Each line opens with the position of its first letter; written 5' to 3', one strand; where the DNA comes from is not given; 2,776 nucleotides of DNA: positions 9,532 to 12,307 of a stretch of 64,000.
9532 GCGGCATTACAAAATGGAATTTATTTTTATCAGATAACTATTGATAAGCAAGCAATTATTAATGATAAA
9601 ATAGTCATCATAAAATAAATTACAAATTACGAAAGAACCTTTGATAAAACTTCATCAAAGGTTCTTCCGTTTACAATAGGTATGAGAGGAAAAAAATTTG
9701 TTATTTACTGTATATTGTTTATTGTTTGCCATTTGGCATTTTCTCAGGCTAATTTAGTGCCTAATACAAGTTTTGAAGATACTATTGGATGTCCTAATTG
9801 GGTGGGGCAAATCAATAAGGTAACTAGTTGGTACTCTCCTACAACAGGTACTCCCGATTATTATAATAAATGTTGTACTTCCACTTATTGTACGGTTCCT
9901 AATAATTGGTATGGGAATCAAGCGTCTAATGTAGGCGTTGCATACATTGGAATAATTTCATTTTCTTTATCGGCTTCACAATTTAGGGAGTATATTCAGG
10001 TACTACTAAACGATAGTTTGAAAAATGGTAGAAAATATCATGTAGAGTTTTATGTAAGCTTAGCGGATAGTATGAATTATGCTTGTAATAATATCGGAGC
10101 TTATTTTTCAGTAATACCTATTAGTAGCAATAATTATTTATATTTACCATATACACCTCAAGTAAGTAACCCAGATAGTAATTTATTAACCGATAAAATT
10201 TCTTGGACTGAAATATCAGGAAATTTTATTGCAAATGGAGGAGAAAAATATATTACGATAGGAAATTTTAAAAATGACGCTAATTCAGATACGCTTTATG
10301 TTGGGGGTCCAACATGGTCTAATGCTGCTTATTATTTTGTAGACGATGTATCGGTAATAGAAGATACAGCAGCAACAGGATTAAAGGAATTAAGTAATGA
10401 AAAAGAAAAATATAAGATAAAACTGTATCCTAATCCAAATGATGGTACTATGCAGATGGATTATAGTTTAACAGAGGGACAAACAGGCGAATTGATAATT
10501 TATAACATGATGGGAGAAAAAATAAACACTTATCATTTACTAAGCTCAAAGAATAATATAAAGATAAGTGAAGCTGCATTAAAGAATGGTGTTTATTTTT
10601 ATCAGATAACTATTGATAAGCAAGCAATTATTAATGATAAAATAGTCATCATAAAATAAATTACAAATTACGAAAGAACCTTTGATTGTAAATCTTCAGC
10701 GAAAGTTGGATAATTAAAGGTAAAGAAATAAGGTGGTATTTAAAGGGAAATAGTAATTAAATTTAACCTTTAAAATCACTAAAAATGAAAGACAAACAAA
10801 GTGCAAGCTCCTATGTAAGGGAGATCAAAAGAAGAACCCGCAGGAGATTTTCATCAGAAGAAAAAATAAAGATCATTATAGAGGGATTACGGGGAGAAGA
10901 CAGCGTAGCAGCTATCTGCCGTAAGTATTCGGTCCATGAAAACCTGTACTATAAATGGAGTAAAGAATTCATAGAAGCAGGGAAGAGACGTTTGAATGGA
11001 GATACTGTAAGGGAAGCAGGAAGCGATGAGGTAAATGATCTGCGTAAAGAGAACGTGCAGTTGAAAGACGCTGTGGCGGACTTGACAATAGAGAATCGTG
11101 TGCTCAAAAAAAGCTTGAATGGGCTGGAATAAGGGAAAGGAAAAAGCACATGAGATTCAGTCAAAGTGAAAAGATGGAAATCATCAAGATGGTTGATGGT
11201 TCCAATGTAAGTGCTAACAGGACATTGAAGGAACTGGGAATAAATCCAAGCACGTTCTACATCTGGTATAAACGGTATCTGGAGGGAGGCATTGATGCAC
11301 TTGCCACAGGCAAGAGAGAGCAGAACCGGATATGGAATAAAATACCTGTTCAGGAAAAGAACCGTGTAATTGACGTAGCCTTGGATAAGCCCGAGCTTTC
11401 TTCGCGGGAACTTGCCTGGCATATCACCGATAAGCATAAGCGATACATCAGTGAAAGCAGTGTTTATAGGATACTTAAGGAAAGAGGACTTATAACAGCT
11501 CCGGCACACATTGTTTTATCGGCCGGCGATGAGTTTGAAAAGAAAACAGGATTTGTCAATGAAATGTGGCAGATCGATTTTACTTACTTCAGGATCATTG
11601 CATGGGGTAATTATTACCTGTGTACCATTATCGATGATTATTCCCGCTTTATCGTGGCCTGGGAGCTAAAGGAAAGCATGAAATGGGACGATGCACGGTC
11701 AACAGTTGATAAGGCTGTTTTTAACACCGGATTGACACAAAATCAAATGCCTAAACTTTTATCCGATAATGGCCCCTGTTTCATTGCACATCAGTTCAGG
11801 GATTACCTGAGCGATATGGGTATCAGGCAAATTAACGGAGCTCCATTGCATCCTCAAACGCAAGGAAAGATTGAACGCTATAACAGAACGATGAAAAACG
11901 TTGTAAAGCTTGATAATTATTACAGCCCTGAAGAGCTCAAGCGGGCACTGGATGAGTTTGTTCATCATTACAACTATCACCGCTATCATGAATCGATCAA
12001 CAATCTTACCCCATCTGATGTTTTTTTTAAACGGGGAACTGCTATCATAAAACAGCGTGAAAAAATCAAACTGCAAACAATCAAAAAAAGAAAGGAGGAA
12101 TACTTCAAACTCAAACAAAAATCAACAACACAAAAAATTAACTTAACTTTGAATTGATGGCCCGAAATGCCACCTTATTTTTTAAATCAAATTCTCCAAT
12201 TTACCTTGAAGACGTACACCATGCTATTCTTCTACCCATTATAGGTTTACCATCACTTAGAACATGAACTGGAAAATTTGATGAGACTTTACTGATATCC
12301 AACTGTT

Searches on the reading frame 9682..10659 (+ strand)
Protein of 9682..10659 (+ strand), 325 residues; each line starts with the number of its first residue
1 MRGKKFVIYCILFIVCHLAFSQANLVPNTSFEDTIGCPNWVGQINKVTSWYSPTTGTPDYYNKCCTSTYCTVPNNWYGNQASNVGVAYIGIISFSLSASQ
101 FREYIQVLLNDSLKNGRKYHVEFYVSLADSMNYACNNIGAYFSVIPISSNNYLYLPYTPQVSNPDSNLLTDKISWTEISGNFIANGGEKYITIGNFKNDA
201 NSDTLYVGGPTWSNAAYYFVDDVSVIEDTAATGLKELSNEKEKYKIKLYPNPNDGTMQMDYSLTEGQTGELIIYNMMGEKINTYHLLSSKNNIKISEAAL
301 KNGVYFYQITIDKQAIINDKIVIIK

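Call 12: search_protein_families(library=pfam, proteins=[window:9682-10659:+], max_evalue=0.01)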
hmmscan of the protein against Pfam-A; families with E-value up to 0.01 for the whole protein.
window:9682-10659:+ (325 aa): 2 families
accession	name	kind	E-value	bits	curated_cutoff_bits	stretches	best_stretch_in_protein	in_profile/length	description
PF18962.6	Por_Secre_tail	-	2.5e-11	44.2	27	1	248-323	1-75/75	Secretion system C-terminal sorting domain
PF02018.23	CBM_4_9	-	0.0079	17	25.9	0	74-130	15-76/136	Carbohydrate binding domain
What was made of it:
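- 9682..10659 (+): T9SS cargo paralog 3 (325 aa). Pfam Por_Secre_tail 2.5e-11 (call 12).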

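Call 13: search_protein_families(library=ncbifam, proteins=[window:9682-10659:+], max_evalue=0.01)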
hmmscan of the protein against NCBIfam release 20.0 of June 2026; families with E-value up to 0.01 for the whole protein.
window:9682-10659:+ (325 aa): 2 families
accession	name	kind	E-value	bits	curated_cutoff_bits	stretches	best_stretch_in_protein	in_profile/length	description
TIGR04183.1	Por_Secre_tail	domain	1.9e-10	40.6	23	1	248-323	1-71/72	T9SS type A sorting domain-containing protein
NF038113.1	T9SSA_dep_M36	equivalog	3.1e-06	25.6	885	1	238-322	785-867/869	T9SS-dependent M36 family metallopeptidase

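Call 15: find_encoding_contigs(protein=window:9682-10659:+, flank=10000, max_places=10)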
Protein window:9682-10659:+ (325 aa): 2 contigs read that carry it; 1 place shown.
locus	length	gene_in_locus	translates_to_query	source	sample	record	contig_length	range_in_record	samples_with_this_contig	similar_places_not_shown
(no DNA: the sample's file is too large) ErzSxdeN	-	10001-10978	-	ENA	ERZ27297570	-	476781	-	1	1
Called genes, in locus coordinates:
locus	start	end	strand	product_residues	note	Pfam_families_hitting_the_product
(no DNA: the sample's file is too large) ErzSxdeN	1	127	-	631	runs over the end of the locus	PF20695:UbiD_N, PF01977:UbiD, PF20696:UbiD_C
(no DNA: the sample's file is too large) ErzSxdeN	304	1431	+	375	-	PF00712:DNA_pol3_beta, PF02767:DNA_pol3_beta_2, PF02768:DNA_pol3_beta_3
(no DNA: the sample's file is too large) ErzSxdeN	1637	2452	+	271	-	PF00027:cNMP_binding, PF13545:HTH_Crp_2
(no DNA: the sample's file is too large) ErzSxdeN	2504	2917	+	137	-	PF01242:PTPS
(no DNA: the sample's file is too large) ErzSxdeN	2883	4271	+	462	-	PF04055:Radical_SAM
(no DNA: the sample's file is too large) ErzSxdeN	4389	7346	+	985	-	PF25778:DUF7948, PF06739:SBBP (faint), PF18962:Por_Secre_tail (faint)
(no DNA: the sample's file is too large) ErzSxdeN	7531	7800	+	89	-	-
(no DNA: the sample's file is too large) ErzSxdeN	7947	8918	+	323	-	PF18962:Por_Secre_tail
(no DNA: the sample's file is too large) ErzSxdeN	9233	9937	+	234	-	PF18962:Por_Secre_tail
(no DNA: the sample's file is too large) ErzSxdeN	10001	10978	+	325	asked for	PF18962:Por_Secre_tail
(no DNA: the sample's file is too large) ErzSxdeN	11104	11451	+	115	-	PF01527:HTH_Tnp_1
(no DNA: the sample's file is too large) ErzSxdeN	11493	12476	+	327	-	PF13384:HTH_23 (weak), PF13518:HTH_28 (weak), PF13551:HTH_29 (weak), PF13565:HTH_32, PF00665:rve, PF13683:rve_3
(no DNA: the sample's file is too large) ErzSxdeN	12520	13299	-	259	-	PF05147:LANC_like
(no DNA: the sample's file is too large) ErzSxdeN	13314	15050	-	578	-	PF17816:PDZ_4 (faint), PF03572:Peptidase_S41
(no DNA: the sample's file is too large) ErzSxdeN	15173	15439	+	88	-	PF13683:rve_3 (weak)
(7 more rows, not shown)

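Call 25: list_cluster_members(proteins=[P0001, window:9682-10659:+, window:11174-12157:+, window:10785-11132:+, window:17387-18472:-])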
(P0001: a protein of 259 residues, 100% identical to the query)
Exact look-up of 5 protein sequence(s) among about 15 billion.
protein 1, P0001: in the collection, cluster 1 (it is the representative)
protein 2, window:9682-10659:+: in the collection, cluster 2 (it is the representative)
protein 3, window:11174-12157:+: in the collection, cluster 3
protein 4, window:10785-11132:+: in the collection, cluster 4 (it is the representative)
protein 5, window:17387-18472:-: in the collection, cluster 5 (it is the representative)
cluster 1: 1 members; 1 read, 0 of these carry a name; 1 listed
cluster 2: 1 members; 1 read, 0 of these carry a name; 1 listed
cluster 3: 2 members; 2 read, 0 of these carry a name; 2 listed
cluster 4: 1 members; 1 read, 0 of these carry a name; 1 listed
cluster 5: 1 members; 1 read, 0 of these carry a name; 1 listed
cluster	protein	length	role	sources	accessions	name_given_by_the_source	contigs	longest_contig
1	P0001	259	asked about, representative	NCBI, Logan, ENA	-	-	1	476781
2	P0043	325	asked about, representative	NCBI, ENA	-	-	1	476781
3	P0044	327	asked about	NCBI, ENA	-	-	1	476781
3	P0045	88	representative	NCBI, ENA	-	-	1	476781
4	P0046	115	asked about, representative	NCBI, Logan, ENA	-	-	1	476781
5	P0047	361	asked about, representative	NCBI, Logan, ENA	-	-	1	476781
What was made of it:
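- The 90% protein clusters hold no other copy: the OrfB cluster has only the full protein and the 88-aa fragment, and the OrfA cluster has one member (call 25). No second transposase of at least 90% identity exists in the protein collection, which holds this MAG, the ENA assembly and the Logan assembly (call 25).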

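Call 34: find_homologous_proteins(query=window:9682-10659:+, max_evalue=1e-10)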
Query window:9682-10659:+ (325 aa): 1653 proteins with E <= 1e-10 among 2596 candidates; the best 120 are listed.
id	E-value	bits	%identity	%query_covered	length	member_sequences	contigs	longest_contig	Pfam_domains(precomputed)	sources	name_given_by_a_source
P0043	7.7e-218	740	100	100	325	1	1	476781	PF18962.8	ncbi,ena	-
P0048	4.0e-138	478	67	99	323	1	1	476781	PF18962.8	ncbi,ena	-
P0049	8.8e-111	388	76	72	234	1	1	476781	PF18962.8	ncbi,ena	-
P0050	5.1e-83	297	49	97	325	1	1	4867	PF18962.8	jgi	jgi:hypothetical protein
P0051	8.4e-81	290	47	99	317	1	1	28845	PF18962.8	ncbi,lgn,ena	-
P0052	4.4e-78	281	47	99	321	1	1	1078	PF18962.8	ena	-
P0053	4.6e-77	278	46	98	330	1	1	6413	PF18962.8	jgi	-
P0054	2.5e-75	272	46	94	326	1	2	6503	PF18962.8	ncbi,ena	-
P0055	2.2e-73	265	46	99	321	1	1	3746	PF18962.8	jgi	jgi:hypothetical protein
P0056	1.2e-72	263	46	98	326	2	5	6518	PF18962.8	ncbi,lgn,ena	-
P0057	1.8e-71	259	47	93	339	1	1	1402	PF18962.8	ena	-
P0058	2.1e-71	259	45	99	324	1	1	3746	PF18962.8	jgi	jgi:hypothetical protein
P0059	8.9e-71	257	45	99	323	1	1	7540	PF18962.8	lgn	-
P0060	7.7e-70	254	46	92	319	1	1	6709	PF18962.8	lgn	-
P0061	4.2e-69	251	45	96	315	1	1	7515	PF18962.8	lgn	-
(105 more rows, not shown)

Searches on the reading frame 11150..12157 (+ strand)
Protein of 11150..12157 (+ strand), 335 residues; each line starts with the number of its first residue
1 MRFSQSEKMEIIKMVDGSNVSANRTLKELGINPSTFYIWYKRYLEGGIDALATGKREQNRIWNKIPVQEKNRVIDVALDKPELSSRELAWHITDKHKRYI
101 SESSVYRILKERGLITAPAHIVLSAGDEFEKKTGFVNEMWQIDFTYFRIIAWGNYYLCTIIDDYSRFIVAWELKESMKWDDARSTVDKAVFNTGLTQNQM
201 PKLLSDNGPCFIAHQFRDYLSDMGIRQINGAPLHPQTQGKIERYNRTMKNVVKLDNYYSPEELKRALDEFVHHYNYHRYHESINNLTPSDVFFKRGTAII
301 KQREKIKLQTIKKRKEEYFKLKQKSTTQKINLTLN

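Call 12: search_protein_families(library=pfam, proteins=[window:11150-12157:+], max_evalue=0.01)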
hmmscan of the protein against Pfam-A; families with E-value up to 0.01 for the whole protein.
window:11150-12157:+ (335 aa): 9 families
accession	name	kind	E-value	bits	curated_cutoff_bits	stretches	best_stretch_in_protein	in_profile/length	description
PF00665.32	rve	-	3.4e-23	82.3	32.6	1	137-235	5-102/102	Integrase core domain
PF13683.12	rve_3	-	5.1e-14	52.2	26.5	1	224-288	2-67/67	Integrase core domain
PF13565.12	HTH_32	-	1.7e-12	48.2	33.7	1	35-109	1-73/73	Homeodomain-like domain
PF13384.12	HTH_23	-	9.9e-10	38.4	24.6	1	6-51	5-49/50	Homeodomain-like domain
PF13518.12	HTH_28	-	8.7e-09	35.8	25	1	7-56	1-49/52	Helix-turn-helix domain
PF13551.12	HTH_29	-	9.9e-07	29.2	28.1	1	20-65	13-58/64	Winged helix-turn helix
PF13333.12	rve_2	-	3.4e-05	24.3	22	1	256-289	16-49/56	Integrase core domain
PF24764.1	rva_4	-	5.5e-05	23.4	26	0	137-210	8-75/194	Integrase core domain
PF01527.26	HTH_Tnp_1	-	0.00037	21.1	24.1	1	2-50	6-53/75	Transposase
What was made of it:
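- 11150..12157 (+): orfB (335 aa from the first ATG; gene callers use 11174), DDE/rve transposase. Pfam rve 3.4e-23 (call 12).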

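Call 13: search_protein_families(library=ncbifam, proteins=[window:11150-12157:+], max_evalue=0.01)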
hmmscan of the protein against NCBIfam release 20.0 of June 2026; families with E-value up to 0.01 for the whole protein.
window:11150-12157:+ (335 aa): 6 families
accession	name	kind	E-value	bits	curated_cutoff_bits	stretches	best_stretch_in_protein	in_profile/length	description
NF033577.2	transpos_IS481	equivalog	2.5e-63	214.2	224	1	8-292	2-284/284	IS481 family transposase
NF033516.0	transpos_IS3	equivalog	4.3e-50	171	160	2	68-290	134-367/369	IS3 family transposase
NF033594.2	transpos_ISNCY_2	equivalog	2.6e-12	46.6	250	1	10-249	1-247/368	ISNCY family transposase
NF033545.0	transpos_IS630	equivalog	4.9e-10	39.4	100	1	18-116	11-112/299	IS630 family transposase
NF033546.1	transpos_IS21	equivalog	0.00057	19.5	160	1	214-292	203-282/294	IS21 family transposase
NF006918.0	PRK09409.1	subfamily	0.0013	18.4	597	1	202-296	194-289/301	IS2 transposase TnpB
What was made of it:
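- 11150..12157 (+): NCBIfam IS3 171 bits against a cut-off of 160 (call 13).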

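Call 17: find_encoding_contigs(protein=window:11150-12157:+, flank=6000, max_places=10)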
Protein window:11150-12157:+ (335 aa): no gene with exactly this product is on record in the collection.

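Call 18: find_encoding_contigs(protein=window:11174-12157:+, flank=6000, max_places=10)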
Protein window:11174-12157:+ (327 aa): 2 contigs read that carry it; 1 place shown.
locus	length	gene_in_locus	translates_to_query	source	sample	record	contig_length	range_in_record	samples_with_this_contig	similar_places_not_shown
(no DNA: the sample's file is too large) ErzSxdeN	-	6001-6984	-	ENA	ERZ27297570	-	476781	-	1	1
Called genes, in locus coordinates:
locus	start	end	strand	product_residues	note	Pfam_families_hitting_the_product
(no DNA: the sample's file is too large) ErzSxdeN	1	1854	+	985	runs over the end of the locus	PF25778:DUF7948, PF06739:SBBP (faint), PF18962:Por_Secre_tail (faint)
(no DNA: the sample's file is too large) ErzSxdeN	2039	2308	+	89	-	-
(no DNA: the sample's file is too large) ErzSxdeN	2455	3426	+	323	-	PF18962:Por_Secre_tail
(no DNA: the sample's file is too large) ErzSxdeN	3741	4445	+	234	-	PF18962:Por_Secre_tail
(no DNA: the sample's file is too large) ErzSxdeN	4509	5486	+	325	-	PF18962:Por_Secre_tail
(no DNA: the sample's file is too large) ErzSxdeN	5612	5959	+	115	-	PF01527:HTH_Tnp_1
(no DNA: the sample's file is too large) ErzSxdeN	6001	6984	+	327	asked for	PF13384:HTH_23 (weak), PF13518:HTH_28 (weak), PF13551:HTH_29 (weak), PF13565:HTH_32, PF00665:rve, PF13683:rve_3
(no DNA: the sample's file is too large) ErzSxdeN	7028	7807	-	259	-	PF05147:LANC_like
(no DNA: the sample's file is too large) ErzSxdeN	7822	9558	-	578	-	PF17816:PDZ_4 (faint), PF03572:Peptidase_S41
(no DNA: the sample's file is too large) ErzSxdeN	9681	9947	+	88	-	PF13683:rve_3 (weak)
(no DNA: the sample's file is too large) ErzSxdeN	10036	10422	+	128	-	-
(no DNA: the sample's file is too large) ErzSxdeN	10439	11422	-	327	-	PF02265:S1-P1_nuclease (weak), PF00882:Zn_dep_PLPC (weak)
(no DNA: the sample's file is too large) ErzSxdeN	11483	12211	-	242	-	PF04029:2-ph_phosp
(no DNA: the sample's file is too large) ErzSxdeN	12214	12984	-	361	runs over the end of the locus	PF01571:GCV_T, PF08669:GCV_T_C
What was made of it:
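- Tried and rejected: The exact transposase occurs on one contig only, and its 90% cluster has two members, the full protein and the 88-aa fragment (calls 18, 25).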

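Call 29: find_related_loci(query=window:11150-12157:+, collection=genome_contigs, flank=3000)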
Query window:11150-12157:+ (335 aa) in genome_contigs; peptide patterns used: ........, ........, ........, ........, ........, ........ (x = any residue, [..] = any of these).
66 stretches matched a pattern; 10 encode a relative of the query (tblastn E <= 1e-3); 10 distinct loci.
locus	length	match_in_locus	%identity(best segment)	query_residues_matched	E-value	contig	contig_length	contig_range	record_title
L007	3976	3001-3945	55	1-315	3e-120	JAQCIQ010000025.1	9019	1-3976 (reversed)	MAG: Bacteroidetes bacterium isolate casp40-mb.291 NODE_18077_length_9019_cov_0.181166, whole genome shotgun sequence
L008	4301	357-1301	55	1-315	3e-120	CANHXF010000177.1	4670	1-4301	MAG: Flavobacteriales bacterium isolate RE-4nov15-347 genome assembly, contig: RE-4nov15-C45824, whole genome shotgun se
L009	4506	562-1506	55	1-315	1e-118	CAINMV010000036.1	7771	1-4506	MAG: uncultured Bacteroidetes bacterium isolate Ja_bin-4406 genome assembly, contig: bin-4406:36/37, whole genome shotgu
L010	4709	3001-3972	45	1-321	3e-97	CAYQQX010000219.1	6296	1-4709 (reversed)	MAG TPA_asm: uncultured Anaerolineales bacterium isolate binchicken_co65_18 genome assembly, contig: NODE_44207_length_6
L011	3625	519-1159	56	1-315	7e-59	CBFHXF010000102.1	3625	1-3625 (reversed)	MAG: Bacteroidia bacterium isolate Co_bin_290_permissive genome assembly, contig: Co_bin_290_permissive_c105, whole geno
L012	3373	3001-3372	49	1-124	4e-36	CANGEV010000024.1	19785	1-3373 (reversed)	MAG: Chitinophagales bacterium isolate Jr-28aug17-44 genome assembly, contig: Jr-28aug17-C3357, whole genome shotgun seq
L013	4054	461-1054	33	101-292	6e-25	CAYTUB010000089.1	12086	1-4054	MAG TPA_asm: uncultured Acidimicrobiales bacterium isolate binchicken_co258_108 genome assembly, contig: NODE_3609_lengt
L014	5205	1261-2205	54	1-315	5e-117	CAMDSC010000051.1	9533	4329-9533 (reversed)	MAG: Chitinophaga pinensis isolate TrH-25oct19-45 genome assembly, contig: TrH-25oct19-C14785, whole genome shotgun sequ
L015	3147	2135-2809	25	66-292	8e-15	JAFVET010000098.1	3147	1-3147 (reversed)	MAG: Candidatus Methanomethylophilaceae archaeon isolate RGIG5104 Roe_deer_Rumen.Co__c602462, whole genome shotgun seque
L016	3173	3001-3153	51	1-51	9e-12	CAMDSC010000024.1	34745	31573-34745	MAG: Chitinophaga pinensis isolate TrH-25oct19-45 genome assembly, contig: TrH-25oct19-C2097, whole genome shotgun seque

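Call 39: search_dna_similar(query=window:11150-12157:+, collection=plasmids, mode=protein, max_rows=10)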
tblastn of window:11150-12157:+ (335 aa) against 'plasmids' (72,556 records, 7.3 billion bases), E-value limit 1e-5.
Records with a match: 4188; places in all: 6445; records where one place covers at least 80% of the query: 879.
Best place of each record, by identity: <60% 4188.
By first word of the organism name: Klebsiella 882; Escherichia 319; Acinetobacter 305; Enterococcus 259; Salmonella 235; Lactococcus 127; Piscirickettsia 123; Rhizobium 116; Ralstonia 106; Pseudomonas 99; and 240 more.
By predicted mobility (MOB-suite, as given by PLSDB): non-mobilizable 1749; conjugative 1380; mobilizable 1059.
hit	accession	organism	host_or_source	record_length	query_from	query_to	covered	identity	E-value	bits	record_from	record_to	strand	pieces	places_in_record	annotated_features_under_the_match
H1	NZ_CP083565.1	Sulfitobacter sp. W027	-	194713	1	328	98%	50.2%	3e-105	344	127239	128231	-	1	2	none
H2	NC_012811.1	Methylorubrum extorquens AM1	-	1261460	1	318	95%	50.8%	2e-106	348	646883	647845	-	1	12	none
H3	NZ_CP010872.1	Actibacterium sp. EMB200-NS6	cell culture,oil contaminated tidal flat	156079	1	318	95%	50.8%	1e-102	337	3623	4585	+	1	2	IS3 family transposase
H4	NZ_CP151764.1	Yoonia sp. SS1-5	cell culture,Marine algae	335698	1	315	94%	51.3%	2e-105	345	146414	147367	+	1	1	IS3 family transposase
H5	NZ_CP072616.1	Sulfitobacter sp. CB2047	-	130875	1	315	94%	51.3%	3e-104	342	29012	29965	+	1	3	IS3 family transposase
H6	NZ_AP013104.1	Bradyrhizobium elkanii USDA 61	-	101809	1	335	100%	47.9%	3e-104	342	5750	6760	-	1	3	IS3 family transposase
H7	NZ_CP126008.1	Bradyrhizobium elkanii USDA 94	Glycine max,soybean,root nodule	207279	1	335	100%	47.9%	3e-104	342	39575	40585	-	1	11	IS3 family transposase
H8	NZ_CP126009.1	Bradyrhizobium elkanii USDA 94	Glycine max,soybean,root nodule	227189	1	335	100%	47.9%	3e-104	342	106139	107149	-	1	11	IS3 family transposase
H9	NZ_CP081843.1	Agrobacterium vitis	Vitis,Cell culture,South Africa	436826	1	331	99%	48.5%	1e-102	337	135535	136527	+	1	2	IS3 family transposase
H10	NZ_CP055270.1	Agrobacterium vitis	Vitis vinifera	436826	1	331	99%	48.5%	1e-102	337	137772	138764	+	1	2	IS3 family transposase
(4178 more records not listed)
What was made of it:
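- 11150..12157 (+): Best annotated plasmid hits are 'IS3 family transposase' at about 50% identity (call 39).
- Closest known: IS3-family insertion sequences with IS-adjacent deletions. Different: The nearest transposases in GTDB genomes are ~55% identical and the nearest annotated plasmid ones ~50% (calls 29, 39).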
